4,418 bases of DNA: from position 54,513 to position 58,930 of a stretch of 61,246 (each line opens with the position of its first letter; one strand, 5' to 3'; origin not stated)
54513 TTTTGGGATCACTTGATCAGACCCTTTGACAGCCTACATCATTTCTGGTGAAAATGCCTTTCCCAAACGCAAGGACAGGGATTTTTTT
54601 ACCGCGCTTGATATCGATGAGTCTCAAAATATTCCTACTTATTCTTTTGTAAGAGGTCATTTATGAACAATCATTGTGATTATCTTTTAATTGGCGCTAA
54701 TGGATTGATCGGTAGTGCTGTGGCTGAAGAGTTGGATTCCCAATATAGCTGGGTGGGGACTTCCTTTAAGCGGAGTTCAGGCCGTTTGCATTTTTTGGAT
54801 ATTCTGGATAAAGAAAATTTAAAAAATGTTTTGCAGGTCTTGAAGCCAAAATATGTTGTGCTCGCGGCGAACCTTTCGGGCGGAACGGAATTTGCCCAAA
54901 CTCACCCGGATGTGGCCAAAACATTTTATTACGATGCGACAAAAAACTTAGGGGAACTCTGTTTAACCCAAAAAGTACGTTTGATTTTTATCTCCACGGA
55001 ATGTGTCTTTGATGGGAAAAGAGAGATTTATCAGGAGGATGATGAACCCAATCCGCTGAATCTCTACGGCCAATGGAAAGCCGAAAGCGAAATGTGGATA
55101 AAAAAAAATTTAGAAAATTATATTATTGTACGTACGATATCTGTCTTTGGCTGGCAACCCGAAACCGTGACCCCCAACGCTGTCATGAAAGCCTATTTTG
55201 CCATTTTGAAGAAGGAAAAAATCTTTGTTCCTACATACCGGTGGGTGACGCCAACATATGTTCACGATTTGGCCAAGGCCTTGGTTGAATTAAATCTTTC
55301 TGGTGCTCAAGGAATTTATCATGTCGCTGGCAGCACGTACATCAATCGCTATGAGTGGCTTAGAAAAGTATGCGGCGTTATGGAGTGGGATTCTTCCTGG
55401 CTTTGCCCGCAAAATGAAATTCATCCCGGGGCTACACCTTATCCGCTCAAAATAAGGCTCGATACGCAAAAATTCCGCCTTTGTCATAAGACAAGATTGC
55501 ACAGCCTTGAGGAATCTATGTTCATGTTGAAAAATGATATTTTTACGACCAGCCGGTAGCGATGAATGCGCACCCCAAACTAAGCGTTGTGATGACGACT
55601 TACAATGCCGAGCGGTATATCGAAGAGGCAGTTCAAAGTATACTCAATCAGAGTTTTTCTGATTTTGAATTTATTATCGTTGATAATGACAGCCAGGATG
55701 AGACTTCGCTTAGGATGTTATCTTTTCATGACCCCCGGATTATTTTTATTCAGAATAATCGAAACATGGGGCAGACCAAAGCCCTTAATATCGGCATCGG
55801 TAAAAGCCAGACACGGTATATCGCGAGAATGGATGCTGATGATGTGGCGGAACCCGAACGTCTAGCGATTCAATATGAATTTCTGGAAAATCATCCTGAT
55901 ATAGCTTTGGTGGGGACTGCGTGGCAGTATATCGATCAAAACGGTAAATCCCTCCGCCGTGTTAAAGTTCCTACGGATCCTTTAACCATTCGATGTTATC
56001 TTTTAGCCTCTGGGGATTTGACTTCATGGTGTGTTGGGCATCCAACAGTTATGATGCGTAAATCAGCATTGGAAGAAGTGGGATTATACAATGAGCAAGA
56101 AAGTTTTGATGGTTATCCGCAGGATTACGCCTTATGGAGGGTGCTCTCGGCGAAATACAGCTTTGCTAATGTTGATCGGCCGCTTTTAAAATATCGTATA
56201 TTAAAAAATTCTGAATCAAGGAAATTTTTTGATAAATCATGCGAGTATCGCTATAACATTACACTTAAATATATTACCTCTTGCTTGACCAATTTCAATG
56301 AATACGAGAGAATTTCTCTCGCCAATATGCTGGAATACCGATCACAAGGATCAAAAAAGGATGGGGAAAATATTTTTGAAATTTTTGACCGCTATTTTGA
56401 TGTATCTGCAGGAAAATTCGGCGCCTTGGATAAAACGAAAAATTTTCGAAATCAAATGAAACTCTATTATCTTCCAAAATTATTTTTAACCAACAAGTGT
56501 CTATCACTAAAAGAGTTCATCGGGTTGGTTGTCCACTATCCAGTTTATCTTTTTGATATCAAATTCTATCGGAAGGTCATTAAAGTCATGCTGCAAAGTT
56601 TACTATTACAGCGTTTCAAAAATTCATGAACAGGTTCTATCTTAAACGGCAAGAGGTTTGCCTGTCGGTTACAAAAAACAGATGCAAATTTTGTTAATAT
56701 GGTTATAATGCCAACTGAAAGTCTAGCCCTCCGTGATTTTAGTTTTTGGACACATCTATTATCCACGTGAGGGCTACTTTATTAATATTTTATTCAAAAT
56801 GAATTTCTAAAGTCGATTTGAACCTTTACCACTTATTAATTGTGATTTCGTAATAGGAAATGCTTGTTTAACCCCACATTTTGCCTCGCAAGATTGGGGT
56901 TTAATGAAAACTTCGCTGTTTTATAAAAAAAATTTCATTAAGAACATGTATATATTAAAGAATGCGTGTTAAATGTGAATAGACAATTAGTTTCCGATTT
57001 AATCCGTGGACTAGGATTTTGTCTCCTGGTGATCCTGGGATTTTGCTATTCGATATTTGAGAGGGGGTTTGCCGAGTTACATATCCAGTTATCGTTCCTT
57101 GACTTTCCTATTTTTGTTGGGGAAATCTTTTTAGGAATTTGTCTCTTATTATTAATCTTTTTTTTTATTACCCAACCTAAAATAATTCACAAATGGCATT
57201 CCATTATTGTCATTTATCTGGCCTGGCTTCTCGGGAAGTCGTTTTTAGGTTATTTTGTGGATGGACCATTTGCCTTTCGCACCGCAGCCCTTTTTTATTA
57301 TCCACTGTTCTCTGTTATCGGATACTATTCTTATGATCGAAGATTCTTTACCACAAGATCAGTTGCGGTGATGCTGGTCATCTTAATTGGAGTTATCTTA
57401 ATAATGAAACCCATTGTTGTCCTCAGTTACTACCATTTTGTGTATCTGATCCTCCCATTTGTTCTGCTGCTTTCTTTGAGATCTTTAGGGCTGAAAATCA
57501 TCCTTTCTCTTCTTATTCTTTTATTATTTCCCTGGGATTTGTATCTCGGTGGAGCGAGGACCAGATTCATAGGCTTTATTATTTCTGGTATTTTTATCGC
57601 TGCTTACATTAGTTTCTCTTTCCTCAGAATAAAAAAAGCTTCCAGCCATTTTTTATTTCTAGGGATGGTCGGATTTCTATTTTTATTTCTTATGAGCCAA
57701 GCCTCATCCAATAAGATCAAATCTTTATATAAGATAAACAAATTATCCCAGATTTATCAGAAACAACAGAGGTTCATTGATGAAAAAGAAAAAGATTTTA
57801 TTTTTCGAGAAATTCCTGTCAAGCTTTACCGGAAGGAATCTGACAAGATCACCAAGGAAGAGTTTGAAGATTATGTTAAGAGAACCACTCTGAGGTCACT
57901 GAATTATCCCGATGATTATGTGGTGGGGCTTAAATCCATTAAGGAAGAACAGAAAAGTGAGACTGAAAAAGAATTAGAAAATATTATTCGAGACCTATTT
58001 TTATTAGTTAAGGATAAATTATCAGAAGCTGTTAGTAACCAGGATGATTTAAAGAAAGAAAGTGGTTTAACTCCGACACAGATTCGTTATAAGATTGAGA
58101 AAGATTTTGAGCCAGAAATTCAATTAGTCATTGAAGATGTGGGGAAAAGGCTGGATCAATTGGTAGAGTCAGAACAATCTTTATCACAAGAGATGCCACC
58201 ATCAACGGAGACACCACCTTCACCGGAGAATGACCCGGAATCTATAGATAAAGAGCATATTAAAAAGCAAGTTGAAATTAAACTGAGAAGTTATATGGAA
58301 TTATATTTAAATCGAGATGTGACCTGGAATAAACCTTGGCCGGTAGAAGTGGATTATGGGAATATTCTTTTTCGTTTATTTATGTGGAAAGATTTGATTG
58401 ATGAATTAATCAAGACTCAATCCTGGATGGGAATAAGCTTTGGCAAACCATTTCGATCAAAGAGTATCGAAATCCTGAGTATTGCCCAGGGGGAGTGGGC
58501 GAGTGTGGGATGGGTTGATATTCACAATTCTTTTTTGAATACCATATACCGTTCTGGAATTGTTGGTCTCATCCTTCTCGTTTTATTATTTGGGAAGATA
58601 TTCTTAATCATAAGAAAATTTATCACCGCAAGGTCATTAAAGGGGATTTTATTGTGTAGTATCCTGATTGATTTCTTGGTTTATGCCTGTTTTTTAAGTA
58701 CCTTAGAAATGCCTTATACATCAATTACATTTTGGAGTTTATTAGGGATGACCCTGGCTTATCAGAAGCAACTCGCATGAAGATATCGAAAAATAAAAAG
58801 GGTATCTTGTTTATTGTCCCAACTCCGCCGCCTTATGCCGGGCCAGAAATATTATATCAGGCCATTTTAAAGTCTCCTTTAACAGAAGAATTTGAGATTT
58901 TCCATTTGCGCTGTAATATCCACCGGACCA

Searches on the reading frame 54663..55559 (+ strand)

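Call 10: search_protein_families(library=pfam, proteins=[window:54663-55559:+], max_evalue=0.001)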
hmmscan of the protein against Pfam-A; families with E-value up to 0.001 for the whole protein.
window:54663-55559:+ (298 aa): 5 families
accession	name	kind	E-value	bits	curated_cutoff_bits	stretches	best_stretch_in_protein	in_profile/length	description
PF04321.23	RmlD_sub_bind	-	2.9e-40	138.6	27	1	8-284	4-276/287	RmlD substrate binding domain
PF01370.27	Epimerase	-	1.1e-20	74.5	20.9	1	8-210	2-224/240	NAD dependent epimerase/dehydratase family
PF16363.11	GDP_Man_Dehyd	-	2.3e-06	27.7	27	1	39-278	53-305/332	GDP-mannose 4,6 dehydratase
PF13460.12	NAD_binding_10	-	6.5e-05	23.3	27.2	1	11-158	1-143/184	NAD(P)H-binding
PF01073.25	3Beta_HSD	-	0.00017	21.2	22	1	38-164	45-184/280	3-beta hydroxysteroid dehydrogenase/isomerase family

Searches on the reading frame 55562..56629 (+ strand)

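Call 10: search_protein_families(library=pfam, proteins=[window:55562-56629:+], max_evalue=0.001)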
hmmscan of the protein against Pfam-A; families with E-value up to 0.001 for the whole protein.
window:55562-56629:+ (355 aa): 3 families
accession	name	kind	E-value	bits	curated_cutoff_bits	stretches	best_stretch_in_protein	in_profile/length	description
PF00535.33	Glycos_transf_2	-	6.2e-32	111.3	23.3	1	8-173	1-167/168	Glycosyl transferase family 2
PF13641.12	Glyco_tranf_2_3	-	8.5e-14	52.6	27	1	5-132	1-133/230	Glycosyltransferase like family 2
PF10111.15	Glyco_tranf_2_2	-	6.1e-13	49.3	27.3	1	8-221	1-230/276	Glycosyltransferase like family 2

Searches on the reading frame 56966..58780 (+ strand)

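Call 10: search_protein_families(library=pfam, proteins=[window:56966-58780:+], max_evalue=0.001)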
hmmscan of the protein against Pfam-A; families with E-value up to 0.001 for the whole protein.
window:56966-58780:+ (604 aa): 1 family
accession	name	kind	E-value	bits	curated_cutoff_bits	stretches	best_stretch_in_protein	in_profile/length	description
PF04932.20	Wzy_C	-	6.8e-06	26.4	31.7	1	464-539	78-149/149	O-Antigen ligase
